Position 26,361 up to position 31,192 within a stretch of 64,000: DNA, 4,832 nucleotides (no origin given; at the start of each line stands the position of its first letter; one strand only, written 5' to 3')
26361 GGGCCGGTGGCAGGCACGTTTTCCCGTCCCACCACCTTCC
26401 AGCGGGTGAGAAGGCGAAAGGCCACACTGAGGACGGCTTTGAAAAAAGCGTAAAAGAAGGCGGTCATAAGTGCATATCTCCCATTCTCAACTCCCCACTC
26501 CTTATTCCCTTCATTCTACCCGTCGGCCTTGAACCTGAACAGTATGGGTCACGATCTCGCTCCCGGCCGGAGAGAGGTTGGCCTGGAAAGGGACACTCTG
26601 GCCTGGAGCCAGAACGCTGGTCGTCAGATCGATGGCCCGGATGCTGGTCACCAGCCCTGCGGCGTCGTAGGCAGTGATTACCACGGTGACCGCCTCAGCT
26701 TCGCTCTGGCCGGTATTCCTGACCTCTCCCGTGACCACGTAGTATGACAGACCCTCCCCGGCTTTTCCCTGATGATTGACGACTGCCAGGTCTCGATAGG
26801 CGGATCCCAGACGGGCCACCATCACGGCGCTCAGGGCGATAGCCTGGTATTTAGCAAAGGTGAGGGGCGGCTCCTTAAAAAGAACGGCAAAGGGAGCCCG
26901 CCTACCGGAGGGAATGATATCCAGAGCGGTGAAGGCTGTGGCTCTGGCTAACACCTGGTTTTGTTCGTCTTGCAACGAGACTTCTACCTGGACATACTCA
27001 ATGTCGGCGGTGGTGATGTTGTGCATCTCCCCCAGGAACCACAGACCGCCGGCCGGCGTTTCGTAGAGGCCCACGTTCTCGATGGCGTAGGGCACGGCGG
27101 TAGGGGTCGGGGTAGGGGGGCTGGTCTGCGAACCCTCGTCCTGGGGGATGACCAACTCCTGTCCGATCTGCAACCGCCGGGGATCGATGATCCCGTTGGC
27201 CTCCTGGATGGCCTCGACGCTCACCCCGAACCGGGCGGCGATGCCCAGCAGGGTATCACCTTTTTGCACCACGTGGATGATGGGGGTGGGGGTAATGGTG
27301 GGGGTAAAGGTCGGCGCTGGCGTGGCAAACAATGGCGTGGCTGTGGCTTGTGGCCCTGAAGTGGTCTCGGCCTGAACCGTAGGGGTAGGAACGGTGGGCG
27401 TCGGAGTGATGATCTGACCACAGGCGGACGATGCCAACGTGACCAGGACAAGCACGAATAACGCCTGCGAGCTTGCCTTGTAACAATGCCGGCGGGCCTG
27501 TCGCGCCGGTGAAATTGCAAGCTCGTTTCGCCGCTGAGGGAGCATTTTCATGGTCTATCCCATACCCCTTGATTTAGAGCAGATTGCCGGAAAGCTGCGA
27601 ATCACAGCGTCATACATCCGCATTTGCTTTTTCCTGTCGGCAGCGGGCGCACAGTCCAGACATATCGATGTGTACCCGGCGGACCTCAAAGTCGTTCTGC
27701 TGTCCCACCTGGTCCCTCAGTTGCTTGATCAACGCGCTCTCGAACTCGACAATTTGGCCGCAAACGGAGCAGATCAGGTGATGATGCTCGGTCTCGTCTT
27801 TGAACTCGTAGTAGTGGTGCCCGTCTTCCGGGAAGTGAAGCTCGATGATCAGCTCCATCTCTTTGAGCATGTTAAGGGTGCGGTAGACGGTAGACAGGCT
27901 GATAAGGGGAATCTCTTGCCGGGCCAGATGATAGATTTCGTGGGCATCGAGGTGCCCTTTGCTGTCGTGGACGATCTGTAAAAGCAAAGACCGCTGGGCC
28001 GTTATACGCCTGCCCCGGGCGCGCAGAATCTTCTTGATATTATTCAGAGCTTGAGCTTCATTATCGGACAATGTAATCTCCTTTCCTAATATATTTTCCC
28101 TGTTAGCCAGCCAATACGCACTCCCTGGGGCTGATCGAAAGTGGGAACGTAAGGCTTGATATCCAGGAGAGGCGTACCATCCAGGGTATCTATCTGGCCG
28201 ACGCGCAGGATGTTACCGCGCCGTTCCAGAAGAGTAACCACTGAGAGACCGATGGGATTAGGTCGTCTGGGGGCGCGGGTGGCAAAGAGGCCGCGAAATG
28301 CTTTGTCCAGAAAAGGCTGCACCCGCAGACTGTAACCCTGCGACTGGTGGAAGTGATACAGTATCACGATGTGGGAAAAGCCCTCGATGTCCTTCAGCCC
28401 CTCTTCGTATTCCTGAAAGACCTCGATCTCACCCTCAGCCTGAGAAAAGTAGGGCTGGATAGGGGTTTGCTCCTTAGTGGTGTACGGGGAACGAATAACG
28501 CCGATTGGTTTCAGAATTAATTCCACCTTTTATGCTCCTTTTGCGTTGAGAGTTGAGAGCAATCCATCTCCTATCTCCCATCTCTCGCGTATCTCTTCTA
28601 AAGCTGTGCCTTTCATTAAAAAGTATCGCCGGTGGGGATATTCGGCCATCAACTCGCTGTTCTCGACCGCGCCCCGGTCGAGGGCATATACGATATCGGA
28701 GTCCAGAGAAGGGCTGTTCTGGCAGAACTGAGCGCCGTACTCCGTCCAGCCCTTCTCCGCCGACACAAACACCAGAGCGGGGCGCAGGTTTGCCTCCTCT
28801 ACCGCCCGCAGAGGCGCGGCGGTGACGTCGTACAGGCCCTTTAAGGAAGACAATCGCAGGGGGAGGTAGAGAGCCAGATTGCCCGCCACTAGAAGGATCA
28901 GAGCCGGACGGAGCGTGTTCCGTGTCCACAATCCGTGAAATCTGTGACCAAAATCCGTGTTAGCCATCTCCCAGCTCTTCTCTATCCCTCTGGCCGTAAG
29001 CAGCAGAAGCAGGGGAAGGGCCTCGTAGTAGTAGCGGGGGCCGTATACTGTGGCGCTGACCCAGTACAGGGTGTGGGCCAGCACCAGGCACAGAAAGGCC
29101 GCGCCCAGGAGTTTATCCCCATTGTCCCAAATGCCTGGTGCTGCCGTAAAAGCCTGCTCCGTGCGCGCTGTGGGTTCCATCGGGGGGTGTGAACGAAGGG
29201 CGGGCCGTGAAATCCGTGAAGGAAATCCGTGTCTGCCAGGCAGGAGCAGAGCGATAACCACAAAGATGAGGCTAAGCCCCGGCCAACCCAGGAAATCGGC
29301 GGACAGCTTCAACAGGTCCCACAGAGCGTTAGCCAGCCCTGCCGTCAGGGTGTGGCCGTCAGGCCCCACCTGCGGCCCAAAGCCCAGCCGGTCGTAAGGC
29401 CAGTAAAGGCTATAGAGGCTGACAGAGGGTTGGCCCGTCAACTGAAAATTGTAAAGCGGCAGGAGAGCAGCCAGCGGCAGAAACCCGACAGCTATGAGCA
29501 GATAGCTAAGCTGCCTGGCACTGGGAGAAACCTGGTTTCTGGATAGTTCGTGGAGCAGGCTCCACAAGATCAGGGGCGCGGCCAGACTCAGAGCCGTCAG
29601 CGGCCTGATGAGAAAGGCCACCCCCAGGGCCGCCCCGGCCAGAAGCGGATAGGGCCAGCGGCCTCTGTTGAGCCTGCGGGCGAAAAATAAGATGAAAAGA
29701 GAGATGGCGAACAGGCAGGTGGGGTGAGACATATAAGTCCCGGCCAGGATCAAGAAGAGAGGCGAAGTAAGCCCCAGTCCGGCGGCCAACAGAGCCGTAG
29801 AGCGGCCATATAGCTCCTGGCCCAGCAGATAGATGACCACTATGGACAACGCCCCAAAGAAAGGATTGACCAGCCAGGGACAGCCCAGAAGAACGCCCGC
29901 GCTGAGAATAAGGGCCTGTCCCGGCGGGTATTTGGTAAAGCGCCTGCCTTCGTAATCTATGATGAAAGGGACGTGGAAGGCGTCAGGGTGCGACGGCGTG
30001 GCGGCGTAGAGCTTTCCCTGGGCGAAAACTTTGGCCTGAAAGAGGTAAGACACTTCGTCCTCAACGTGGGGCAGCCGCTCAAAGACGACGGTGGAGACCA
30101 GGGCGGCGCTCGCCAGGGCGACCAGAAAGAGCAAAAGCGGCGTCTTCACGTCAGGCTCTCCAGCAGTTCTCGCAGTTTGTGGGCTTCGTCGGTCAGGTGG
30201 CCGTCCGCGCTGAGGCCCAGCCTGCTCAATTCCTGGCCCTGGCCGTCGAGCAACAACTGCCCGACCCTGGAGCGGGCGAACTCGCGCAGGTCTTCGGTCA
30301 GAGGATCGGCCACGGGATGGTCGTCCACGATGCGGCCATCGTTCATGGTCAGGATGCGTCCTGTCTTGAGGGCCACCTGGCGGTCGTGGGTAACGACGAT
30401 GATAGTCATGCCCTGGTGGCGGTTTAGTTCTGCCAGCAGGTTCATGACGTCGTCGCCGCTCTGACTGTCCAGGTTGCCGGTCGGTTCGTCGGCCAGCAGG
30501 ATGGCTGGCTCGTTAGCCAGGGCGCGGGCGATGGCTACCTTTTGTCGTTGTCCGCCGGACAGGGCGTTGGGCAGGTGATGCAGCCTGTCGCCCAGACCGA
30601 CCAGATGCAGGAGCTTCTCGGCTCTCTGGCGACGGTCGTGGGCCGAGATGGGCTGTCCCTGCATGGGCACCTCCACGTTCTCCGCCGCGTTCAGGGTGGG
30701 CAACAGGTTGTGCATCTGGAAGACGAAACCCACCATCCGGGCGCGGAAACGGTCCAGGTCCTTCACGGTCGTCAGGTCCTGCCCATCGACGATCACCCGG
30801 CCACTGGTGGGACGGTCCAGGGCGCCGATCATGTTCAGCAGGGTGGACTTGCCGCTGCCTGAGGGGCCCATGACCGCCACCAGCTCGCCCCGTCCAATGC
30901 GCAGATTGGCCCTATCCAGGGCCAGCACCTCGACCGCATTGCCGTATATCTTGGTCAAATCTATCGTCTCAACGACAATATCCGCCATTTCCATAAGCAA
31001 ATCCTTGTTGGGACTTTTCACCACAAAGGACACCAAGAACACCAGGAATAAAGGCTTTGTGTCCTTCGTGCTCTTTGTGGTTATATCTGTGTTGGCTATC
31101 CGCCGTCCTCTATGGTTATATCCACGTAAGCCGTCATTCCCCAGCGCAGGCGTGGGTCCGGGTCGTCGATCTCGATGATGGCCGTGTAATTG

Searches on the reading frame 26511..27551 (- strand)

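Call 64: search_protein_families(library=pfam, proteins=[window:26511-27551:-], max_evalue=0.00001)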
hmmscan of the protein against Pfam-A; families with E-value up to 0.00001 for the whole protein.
window:26511-27551:- (346 aa): 2 families
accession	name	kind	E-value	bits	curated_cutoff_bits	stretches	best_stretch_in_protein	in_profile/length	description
PF01476.26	LysM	-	1.8e-16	60.2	20.9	1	93-136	1-43/43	LysM domain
PF11906.13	DUF3426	-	5.2e-10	40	27.7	0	156-236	53-144/147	Protein of unknown function (DUF3426)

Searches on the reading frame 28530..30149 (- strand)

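Call 64: search_protein_families(library=pfam, proteins=[window:28530-30149:-], max_evalue=0.00001)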
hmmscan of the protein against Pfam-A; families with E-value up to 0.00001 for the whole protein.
window:28530-30149:- (539 aa): 1 family
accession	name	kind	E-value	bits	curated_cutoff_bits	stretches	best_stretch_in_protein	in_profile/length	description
PF13231.12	PMT_2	-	3.7e-11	43.9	26.1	1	98-226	31-157/160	Dolichyl-phosphate-mannose-protein mannosyltransferase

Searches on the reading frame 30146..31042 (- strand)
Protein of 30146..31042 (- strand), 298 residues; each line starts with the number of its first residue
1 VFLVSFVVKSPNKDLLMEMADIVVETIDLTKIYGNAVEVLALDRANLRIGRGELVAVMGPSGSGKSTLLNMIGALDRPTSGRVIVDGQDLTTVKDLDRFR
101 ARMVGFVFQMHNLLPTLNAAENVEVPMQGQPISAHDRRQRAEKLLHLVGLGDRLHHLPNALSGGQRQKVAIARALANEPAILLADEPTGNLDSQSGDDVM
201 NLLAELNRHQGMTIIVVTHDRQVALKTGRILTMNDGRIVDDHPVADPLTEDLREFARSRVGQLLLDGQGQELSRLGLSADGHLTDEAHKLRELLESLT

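Call 64: search_protein_families(library=pfam, proteins=[window:30146-31042:-], max_evalue=0.00001)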
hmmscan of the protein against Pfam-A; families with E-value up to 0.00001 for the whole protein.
window:30146-31042:- (298 aa): 2 families
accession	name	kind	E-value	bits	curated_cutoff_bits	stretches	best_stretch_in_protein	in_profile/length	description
PF00005.33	ABC_tran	-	3.8e-36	125.2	25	1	42-188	1-136/137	ABC transporter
PF02463.25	SMC_N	-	3.4e-06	27.1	40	0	54-230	26-208/220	RecF/RecN/SMC N terminal domain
